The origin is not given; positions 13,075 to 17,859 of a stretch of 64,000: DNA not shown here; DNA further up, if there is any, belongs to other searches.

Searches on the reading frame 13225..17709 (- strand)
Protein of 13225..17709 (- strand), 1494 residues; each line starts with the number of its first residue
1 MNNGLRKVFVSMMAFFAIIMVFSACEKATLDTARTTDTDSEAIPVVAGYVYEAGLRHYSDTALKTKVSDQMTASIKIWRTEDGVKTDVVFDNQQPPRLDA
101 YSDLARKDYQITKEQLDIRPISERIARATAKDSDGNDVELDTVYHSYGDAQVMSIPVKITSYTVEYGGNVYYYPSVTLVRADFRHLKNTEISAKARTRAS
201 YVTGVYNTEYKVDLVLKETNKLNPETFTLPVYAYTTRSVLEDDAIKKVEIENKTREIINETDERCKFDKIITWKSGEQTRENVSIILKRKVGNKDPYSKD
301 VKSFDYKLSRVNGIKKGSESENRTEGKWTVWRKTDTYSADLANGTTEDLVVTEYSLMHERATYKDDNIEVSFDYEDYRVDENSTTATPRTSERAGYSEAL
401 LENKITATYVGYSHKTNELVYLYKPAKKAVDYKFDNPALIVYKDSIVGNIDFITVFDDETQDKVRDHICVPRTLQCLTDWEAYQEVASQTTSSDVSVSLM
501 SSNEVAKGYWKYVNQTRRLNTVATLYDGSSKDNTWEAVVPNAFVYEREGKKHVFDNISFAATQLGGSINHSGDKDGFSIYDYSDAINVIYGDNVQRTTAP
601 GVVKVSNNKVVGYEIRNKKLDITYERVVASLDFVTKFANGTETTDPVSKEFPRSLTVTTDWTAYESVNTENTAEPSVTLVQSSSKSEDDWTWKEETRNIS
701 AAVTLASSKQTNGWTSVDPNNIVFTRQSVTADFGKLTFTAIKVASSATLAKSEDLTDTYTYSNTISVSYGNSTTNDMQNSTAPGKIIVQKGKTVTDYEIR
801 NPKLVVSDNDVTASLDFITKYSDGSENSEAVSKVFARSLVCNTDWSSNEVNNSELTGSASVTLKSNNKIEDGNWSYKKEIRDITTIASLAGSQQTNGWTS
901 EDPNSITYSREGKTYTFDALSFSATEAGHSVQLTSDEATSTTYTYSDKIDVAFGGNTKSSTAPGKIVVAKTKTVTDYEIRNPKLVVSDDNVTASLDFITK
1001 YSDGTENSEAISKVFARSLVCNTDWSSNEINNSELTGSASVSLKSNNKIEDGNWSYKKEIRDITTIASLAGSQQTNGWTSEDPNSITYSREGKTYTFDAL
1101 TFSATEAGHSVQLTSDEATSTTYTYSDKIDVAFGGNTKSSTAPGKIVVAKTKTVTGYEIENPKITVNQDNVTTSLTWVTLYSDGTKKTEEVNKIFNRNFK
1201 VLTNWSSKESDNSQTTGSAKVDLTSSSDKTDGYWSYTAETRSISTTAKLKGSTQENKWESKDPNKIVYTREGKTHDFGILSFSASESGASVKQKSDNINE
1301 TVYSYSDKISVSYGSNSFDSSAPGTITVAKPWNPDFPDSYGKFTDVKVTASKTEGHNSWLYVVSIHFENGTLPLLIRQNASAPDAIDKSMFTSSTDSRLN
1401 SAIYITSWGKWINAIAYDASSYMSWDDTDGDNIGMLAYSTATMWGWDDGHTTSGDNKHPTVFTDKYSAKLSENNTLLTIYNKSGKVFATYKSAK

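Call 6: search_protein_families(library=pfam, proteins=[window:13225-17709:-], max_evalue=0.1)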
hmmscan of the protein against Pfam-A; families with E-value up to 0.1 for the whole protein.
window:13225-17709:- (1494 aa): 2 families
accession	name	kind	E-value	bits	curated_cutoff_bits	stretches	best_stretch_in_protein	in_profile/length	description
PF04945.19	YHS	-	0.0064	16.9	30.3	0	908-918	18-28/47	YHS domain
PF19489.4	SLT_4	-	0.02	14.9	27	0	967-1014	89-136/184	Transglycosylase SLT domain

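Call 7: search_protein_families(library=ncbifam, proteins=[window:13225-17709:-], max_evalue=0.1)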
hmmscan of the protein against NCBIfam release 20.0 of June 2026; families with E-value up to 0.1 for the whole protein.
window:13225-17709:- (1494 aa): 0 families
